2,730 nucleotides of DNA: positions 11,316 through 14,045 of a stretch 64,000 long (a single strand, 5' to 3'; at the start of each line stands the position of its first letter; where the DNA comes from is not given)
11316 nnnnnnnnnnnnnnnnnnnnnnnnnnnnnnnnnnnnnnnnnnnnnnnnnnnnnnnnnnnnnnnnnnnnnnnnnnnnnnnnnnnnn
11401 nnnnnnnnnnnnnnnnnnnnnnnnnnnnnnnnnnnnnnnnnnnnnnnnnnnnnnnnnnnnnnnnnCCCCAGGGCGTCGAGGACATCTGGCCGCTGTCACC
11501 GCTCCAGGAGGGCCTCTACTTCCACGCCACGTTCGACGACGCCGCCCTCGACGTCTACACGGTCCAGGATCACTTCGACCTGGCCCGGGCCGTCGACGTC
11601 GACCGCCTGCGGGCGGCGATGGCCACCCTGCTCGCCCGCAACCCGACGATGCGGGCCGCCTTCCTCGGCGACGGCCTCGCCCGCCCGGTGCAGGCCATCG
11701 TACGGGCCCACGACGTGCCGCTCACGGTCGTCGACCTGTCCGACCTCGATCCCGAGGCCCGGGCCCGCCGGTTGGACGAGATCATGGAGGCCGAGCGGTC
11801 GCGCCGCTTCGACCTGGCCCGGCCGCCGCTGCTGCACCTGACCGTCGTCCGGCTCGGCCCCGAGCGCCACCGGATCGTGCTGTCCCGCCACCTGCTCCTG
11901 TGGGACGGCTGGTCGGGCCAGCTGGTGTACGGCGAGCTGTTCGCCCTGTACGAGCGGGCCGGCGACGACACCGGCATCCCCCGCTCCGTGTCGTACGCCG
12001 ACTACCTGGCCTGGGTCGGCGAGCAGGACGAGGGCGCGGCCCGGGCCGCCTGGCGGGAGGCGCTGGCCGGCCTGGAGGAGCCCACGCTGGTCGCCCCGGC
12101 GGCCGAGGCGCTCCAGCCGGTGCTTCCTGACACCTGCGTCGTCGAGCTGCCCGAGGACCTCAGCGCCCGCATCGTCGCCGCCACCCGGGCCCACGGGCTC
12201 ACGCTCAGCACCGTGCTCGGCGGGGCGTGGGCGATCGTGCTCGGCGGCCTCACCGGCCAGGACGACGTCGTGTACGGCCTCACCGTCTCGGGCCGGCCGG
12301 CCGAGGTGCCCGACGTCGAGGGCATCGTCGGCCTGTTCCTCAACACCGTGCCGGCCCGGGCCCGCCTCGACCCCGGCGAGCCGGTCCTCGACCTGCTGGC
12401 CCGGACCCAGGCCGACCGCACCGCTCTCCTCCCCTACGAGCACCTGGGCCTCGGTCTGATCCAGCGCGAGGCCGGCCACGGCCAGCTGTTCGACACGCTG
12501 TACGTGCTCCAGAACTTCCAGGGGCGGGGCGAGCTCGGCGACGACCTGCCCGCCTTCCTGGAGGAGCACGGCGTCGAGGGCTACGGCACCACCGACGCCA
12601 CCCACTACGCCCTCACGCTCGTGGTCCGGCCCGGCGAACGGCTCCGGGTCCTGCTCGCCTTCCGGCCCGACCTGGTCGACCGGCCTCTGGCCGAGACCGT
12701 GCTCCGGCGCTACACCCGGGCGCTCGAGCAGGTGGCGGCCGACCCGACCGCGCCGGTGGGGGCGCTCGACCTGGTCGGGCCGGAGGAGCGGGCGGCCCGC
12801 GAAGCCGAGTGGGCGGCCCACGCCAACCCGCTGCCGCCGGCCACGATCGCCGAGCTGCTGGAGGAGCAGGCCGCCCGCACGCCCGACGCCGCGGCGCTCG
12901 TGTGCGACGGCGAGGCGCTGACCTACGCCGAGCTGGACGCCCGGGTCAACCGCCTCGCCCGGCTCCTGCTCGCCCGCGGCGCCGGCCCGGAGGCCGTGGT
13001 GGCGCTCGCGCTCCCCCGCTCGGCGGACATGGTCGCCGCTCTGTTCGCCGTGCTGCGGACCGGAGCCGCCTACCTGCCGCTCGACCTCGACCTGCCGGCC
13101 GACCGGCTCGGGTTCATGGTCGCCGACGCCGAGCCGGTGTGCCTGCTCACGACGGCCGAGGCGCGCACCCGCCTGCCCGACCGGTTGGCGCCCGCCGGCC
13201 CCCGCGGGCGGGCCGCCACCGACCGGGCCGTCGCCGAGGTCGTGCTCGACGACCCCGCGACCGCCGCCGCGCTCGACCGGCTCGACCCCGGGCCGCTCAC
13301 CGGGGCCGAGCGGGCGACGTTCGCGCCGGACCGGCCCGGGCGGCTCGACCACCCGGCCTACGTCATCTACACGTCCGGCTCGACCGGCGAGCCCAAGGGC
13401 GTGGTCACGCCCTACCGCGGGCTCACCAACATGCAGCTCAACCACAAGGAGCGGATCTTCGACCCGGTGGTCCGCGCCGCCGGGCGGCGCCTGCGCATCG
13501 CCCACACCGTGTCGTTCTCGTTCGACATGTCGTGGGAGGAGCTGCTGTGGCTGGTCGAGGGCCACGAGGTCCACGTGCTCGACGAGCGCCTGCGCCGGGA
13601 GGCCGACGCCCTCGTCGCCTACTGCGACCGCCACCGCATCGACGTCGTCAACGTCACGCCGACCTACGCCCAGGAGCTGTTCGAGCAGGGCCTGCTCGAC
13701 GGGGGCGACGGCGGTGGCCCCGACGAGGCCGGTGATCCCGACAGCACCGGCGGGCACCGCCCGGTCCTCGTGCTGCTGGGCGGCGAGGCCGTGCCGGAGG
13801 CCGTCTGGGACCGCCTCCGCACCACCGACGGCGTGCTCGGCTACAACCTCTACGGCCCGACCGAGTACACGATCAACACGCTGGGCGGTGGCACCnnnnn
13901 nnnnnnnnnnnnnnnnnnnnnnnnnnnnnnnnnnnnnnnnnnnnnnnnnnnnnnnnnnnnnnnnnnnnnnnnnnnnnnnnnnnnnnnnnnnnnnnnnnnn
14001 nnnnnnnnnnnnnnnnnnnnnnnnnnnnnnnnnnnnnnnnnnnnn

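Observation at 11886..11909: C3 lacks the second (catalytic) histidine: HHxxxDG reads HLLLWDG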

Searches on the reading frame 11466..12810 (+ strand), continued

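Call 77: fold_search(model_id=the predicted structure, library=pdb)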
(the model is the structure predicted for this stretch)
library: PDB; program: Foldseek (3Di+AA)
matches with E <= 10: 828; with E <= 0.001: 238
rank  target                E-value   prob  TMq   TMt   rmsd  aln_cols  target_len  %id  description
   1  8f7f                  6.9e-42  1.00  0.83  0.86   3.7       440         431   27  The condensation domain of surfactin A synthetase C in space group P43212 (released 2023-11-22)
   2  8f7h                  9.2e-42  1.00  0.85  0.88   3.4       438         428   27  The condensation domain of surfactin A synthetase C variant 18b in space group P212121 (released 2023-11-22)
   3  9bfd_B                2.3e-41  1.00  0.91  0.41   2.8       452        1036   26  Tyrocidine synthetase modules 1 and 2 crosslinked in the condensation state, complex A (released 2024-10-09)
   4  8f7g                  7.3e-40  1.00  0.84  0.88   3.4       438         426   27  The condensation domain of surfactin A synthetase C in space group P212121 (released 2023-11-22)
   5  9lcq_A                2.9e-39  1.00  0.81  0.30   4.1       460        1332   30  PvdL-E2-C3-A3(R3393A) in complex with MLP (NRPS cross-module) (released 2026-01-07)
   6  9lcp_A                1.3e-38  1.00  0.81  0.30   4.2       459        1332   29  PvdL-E2-C3-A3 in complex with MLP (NRPS cross-module) (released 2026-01-07)
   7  2vsq                  2.3e-38  1.00  0.84  0.32   3.8       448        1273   27  Structure of surfactin A synthetase C (SrfA-C), a nonribosomal peptide synthetase termination module (released 2008-07-08)
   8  9up2_A                5.2e-38  1.00  0.85  0.27   3.5       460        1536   30  PvdL-E2-C3-A3-PCP3 in complex with MLP (NRPS cross-module) (released 2026-04-01)
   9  9lco_A                1.8e-37  1.00  0.86  0.29   3.2       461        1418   30  PvdL-PCP2-E2-C3-A3 in complex with MLP (NRPS cross-module) (released 2026-01-07)
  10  6p1j_A                8.0e-35  1.00  0.78  0.38   4.4       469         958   27  The structure of condensation and adenylation domains of teixobactin-producing nonribosomal peptide synthetase Txo2 se (released 2019-05-29)
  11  6p1j_B                4.6e-34  1.00  0.79  0.39   4.0       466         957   26  The structure of condensation and adenylation domains of teixobactin-producing nonribosomal peptide synthetase Txo2 se (released 2019-05-29)
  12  8jbr                  6.2e-32  1.00  0.82  0.37   4.0       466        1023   24  Structure of McyA2-CAPCP (released 2024-01-24)
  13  9meh                  1.5e-31  1.00  0.81  0.21   4.3       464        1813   20  Crystal structure of the dimodular LgrA after protein ligation (released 2025-03-05)
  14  6mg0_B                2.6e-31  1.00  0.79  0.23   3.7       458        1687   20  Crystal structure of a 5-domain construct of LgrA in the thiolation state (released 2019-11-20)
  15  6ozv                  3.6e-31  1.00  0.77  0.43   6.4       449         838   24  The structure of condensation and adenylation domains of teixobactin-producing nonribosomal peptide synthetase Txo1 seri (released 2019-05-29)
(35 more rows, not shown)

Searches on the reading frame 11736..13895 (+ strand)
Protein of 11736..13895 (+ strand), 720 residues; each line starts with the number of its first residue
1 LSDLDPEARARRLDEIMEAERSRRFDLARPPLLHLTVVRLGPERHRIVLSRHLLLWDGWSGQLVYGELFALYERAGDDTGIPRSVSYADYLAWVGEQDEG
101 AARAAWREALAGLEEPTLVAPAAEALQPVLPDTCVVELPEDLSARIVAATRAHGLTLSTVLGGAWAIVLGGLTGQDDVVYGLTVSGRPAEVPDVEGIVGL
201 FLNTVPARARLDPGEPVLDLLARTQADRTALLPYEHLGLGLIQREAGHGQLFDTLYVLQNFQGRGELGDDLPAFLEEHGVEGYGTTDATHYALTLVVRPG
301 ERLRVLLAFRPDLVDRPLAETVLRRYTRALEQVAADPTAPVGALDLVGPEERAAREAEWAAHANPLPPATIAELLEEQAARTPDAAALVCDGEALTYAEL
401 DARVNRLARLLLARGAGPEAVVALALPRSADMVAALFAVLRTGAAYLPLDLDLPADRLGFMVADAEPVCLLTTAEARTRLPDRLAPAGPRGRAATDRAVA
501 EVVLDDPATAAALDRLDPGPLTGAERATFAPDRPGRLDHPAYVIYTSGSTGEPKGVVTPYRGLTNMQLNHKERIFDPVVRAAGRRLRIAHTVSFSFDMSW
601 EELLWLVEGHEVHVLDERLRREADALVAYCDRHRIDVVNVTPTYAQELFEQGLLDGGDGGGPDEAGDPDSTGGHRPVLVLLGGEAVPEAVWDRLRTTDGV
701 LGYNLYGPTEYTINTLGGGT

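Call 41: find_homologous_proteins(query=window:11736-13895:+, max_evalue=1e-40)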
Query window:11736-13895:+ (720 aa): 497 proteins with E <= 1e-40 among 8000 candidates; the best 120 are listed.
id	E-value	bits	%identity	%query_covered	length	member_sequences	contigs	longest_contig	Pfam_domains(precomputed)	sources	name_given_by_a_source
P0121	4.4e-245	834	57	100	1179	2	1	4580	PF00668.26,PF00501.35,PF13193.13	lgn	-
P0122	5.1e-244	830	57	100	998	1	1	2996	PF00668.26,PF00550.32,PF00501.35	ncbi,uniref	ncbi:AMP-binding protein, partial [Streptomyces sp. NPDC057674]|uniref:non-ribosomal peptide synthet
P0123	2.0e-241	822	58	100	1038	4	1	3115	PF00668.26,PF00501.35,PF13193.13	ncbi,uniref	ncbi:non-ribosomal peptide synthetase, partial [Streptomyces venezuelae]|uniref:non-ribosomal peptid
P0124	2.5e-226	772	56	100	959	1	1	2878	PF00668.26,PF00550.32,PF00501.35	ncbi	ncbi:MAG: AMP-binding protein, partial [Thermocrispum sp.]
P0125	4.1e-224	764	59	91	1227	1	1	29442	PF00668.26,PF00501.35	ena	-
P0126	2.2e-223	762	59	92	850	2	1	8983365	PF00668.26,PF00501.35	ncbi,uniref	ncbi:condensation domain-containing protein [Catellatospora bangladeshensis]|uniref:condensation dom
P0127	1.4e-218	746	54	98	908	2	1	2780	PF00668.26,PF00550.32,PF00501.35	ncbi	ncbi:MAG: AMP-binding protein, partial [Thermoleophilaceae bacterium]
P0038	1.1e-208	713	58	89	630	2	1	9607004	PF00668.26,PF00501.35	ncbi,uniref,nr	ncbi:hypothetical protein Pflav_036460 [Phytohabitans flavus]|uniref:Non-ribosomal peptide synthetas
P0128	1.3e-208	713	56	89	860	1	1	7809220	PF00668.26,PF00501.35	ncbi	ncbi:hypothetical protein GCM10020295_08360 [Streptomyces cinereospinus]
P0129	1.5e-208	713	55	96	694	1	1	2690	PF00668.26,PF00501.35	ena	-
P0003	3.7e-191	655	58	85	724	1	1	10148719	PF00668.26,PF00501.35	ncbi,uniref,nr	ncbi:hypothetical protein Psuf_088280 [Phytohabitans suffuscus]|uniref:Uncharacterized protein n=1 T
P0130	5.0e-190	652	60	77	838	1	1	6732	PF00668.26,PF00501.35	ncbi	-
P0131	5.8e-188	645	54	95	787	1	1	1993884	PF00668.26,PF00501.35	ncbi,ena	-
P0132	1.1e-187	644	60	77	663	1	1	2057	PF00668.26,PF00501.35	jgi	jgi:amino acid adenylation domain-containing protein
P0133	2.4e-187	643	59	79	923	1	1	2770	PF00668.26,PF00550.32,PF00501.35,PF13193.13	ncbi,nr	ncbi:MAG: hypothetical protein QOC83_7249, partial [Pseudonocardiales bacterium]|nr:hypothetical pro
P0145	1.4e-166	574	48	98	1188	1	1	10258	PF00668.26,PF00550.32,PF00501.35,PF13193.13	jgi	jgi:amino acid adenylation domain-containing protein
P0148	1.3e-163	564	45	99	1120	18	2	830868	PF00668.26,PF00550.32,PF00501.35,PF13193.13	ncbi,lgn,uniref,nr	ncbi:non-ribosomal peptide synthetase [Rhodococcus sp. 05-339-2]|uniref:non-ribosomal peptide synthe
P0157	2.6e-158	547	47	98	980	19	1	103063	PF00668.26,PF00550.32,PF00501.35,PF13193.13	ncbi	ncbi:Amino acid adenylation domain-containing protein OS=Streptomyces tendae OX=1932 GN=GUR47_06010 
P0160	4.6e-156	539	47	98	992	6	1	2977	PF00668.26,PF00501.35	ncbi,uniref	ncbi:condensation domain-containing protein, partial [Streptomyces anthocyanicus]|uniref:condensatio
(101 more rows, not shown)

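Call 43: find_encoding_contigs(protein=P0157, flank=10000, max_places=1)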
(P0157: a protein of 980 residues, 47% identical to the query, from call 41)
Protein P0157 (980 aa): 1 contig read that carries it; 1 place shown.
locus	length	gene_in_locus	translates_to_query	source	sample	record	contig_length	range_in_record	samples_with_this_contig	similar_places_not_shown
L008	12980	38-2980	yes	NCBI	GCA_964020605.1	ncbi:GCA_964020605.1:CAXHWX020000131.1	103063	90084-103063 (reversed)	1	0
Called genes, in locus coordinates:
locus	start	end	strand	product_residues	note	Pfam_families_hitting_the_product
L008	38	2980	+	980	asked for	PF00668:Condensation, PF00501:AMP-binding, PF13193:AMP-binding_C, PF00550:PP-binding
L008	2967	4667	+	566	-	PF00664:ABC_membrane, PF00005:ABC_tran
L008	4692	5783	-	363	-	PF11806:Enterochelin_N (faint), PF00756:Esterase, PF00561:Abhydrolase_1 (weak)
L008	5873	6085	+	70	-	PF03621:MbtH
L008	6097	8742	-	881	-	PF08531:Bac_rhamnosid_N, PF05592:Bac_rhamnosid, PF17389:Bac_rhamnosid6H, PF17390:Bac_rhamnosid_C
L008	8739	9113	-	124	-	PF01047:MarR (weak), PF12802:MarR_2 (faint)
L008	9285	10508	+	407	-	PF01494:FAD_binding_3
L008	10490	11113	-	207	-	PF00440:TetR_N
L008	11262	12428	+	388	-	PF01494:FAD_binding_3, PF13450:NAD_binding_8 (weak), PF01494:FAD_binding_3 (weak)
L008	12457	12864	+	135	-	-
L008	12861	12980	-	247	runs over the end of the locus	PF00182:Glyco_hydro_19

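Call 45: list_cluster_members(proteins=[P0160, P0148, P0123])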
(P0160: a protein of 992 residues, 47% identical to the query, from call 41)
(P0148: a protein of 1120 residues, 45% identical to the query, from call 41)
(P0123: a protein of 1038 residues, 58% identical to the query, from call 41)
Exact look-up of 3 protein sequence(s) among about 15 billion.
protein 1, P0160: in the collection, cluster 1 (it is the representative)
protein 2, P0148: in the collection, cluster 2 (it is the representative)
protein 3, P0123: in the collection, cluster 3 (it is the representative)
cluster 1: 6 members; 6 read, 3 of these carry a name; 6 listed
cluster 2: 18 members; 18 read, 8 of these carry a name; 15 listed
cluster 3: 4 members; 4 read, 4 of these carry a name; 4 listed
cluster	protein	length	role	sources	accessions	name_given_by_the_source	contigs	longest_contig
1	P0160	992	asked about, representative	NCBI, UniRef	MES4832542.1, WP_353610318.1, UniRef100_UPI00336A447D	condensation domain-containing protein, partial [Streptomyces anthocyanicus] | condensation domain-containing protein n=1 Tax=Streptomyces anthocyanicus TaxID=68174 ...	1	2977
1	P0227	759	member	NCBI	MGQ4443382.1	condensation domain-containing protein, partial [Streptomyces violaceoruber]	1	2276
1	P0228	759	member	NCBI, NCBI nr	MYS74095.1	non-ribosomal peptide synthetase, partial [Streptomyces sp. SID5926] | non-ribosomal peptide synthetase [Streptomyces sp. SID5926]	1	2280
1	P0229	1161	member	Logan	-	-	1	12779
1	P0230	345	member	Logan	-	-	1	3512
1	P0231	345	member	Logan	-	-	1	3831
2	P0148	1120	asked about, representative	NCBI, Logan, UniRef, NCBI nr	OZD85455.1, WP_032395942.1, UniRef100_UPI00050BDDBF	non-ribosomal peptide synthetase [Rhodococcus sp. 05-339-2] | non-ribosomal peptide synthetase n=1 Tax=Rhodococcoides fascians TaxID=1828 ... | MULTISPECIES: non-ribosomal peptide synthetase [Rhodococcus]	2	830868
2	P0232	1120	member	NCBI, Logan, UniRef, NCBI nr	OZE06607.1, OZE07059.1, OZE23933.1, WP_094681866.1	hypothetical protein CH249_20800 [Rhodococcus sp. 05-2255-3B1] | non-ribosomal peptide synthetase n=1 Tax=Rhodococcus sp. 05-2255-3B1 TaxID=2022482 ... | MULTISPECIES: non-ribosomal peptide synthetase [unclassified Rhodococcus (in: high G+C ...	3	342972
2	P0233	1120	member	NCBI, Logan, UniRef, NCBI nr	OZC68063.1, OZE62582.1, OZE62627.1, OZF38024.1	hypothetical protein CH276_06690 [Rhodococcus sp. 06-470-2] | non-ribosomal peptide synthetase n=1 Tax=unclassified Rhodococcus (in: high G+C ... | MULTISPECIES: non-ribosomal peptide synthetase [unclassified Rhodococcus (in: high G+C ...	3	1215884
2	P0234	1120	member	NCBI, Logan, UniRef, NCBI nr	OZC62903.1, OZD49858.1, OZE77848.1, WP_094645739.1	hypothetical protein CH306_04315 [Rhodococcus sp. 15-725-2-2b] | non-ribosomal peptide synthetase n=1 Tax=unclassified Rhodococcus (in: high G+C ... | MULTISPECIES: non-ribosomal peptide synthetase [unclassified Rhodococcus (in: high G+C ...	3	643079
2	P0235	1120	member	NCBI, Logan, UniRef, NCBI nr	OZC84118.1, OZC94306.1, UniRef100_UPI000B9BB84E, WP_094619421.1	hypothetical protein CH254_24985 [Rhodococcus sp. 06-412-2C] | non-ribosomal peptide synthetase n=1 Tax=unclassified Rhodococcus (in: high G+C ... | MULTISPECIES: non-ribosomal peptide synthetase [unclassified Rhodococcus (in: high G+C ...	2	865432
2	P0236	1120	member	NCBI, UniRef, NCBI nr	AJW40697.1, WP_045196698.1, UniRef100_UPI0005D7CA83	Siderophore biosynthesis non-ribosomal peptide synthetase modules [Rhodococcus sp. B7740] | non-ribosomal peptide synthetase n=1 Tax=Rhodococcus sp. B7740 TaxID=1564114 ... | non-ribosomal peptide synthetase [Rhodococcus sp. B7740]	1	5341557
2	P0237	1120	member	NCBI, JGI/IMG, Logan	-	amino acid adenylation domain-containing protein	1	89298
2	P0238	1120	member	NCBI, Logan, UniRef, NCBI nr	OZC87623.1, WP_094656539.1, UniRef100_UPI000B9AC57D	hypothetical protein CH274_00900 [Rhodococcus sp. 06-418-5] | non-ribosomal peptide synthetase n=1 Tax=Rhodococcus sp. 06-418-5 TaxID=2022507 ... | non-ribosomal peptide synthetase [Rhodococcus sp. 06-418-5]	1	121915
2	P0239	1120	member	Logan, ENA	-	-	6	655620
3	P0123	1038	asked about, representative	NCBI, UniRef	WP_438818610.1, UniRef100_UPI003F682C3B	non-ribosomal peptide synthetase, partial [Streptomyces venezuelae] | non-ribosomal peptide synthetase n=1 Tax=Streptomyces venezuelae TaxID=54571 ...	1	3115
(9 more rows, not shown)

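Call 64: find_encoding_contigs(protein=P0145, flank=10000, max_places=1)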
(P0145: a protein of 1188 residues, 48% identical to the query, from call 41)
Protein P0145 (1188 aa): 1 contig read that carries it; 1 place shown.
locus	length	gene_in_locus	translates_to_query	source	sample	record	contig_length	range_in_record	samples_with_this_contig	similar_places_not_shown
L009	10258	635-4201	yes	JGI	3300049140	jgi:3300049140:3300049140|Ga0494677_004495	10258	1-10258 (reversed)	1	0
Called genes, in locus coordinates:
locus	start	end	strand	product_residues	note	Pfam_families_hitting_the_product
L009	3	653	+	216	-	?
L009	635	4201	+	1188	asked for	PF00668:Condensation, PF00501:AMP-binding, PF13193:AMP-binding_C, PF00550:PP-binding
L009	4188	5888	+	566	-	PF00664:ABC_membrane, PF00005:ABC_tran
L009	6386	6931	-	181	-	PF19853:DUF6328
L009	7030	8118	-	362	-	PF11806:Enterochelin_N (faint), PF00756:Esterase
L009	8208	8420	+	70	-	PF03621:MbtH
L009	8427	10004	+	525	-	PF07969:Amidohydro_3, PF01979:Amidohydro_1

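Call 65: find_encoding_contigs(protein=P0148, flank=10000, max_places=1)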
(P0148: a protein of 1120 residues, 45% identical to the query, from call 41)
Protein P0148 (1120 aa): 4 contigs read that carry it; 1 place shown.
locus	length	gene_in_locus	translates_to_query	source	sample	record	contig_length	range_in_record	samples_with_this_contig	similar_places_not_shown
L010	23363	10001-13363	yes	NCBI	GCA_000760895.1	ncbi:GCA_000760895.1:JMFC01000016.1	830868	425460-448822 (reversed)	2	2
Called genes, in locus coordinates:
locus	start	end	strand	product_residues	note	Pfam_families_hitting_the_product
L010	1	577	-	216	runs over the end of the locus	PF01323:DSBA, PF13462:Thioredoxin_4 (faint)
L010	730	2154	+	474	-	PF00206:Lyase_1, PF10397:ADSL_C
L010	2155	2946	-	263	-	PF00702:Hydrolase, PF13344:Hydrolase_6, PF13419:HAD_2 (faint), PF13242:Hydrolase_like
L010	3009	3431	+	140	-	PF11969:DcpS_C, PF01230:HIT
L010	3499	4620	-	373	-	PF01497:Peripla_BP_2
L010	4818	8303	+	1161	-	PF00550:PP-binding, PF00668:Condensation, PF00501:AMP-binding, PF13193:AMP-binding_C, PF00550:PP-binding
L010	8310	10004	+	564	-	PF00501:AMP-binding, PF13193:AMP-binding_C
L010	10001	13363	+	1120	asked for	PF00668:Condensation, PF00501:AMP-binding, PF13193:AMP-binding_C, PF00550:PP-binding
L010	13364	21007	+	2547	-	PF00668:Condensation, PF00501:AMP-binding, PF13193:AMP-binding_C, PF00550:PP-binding, PF00668:Condensation, PF00501:AMP-binding, PF00550:PP-binding, PF00668:Condensation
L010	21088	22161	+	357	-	PF01497:Peripla_BP_2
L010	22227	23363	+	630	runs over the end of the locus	PF08021:FAD_binding_9, PF04954:SIP, PF00891:Methyltransf_2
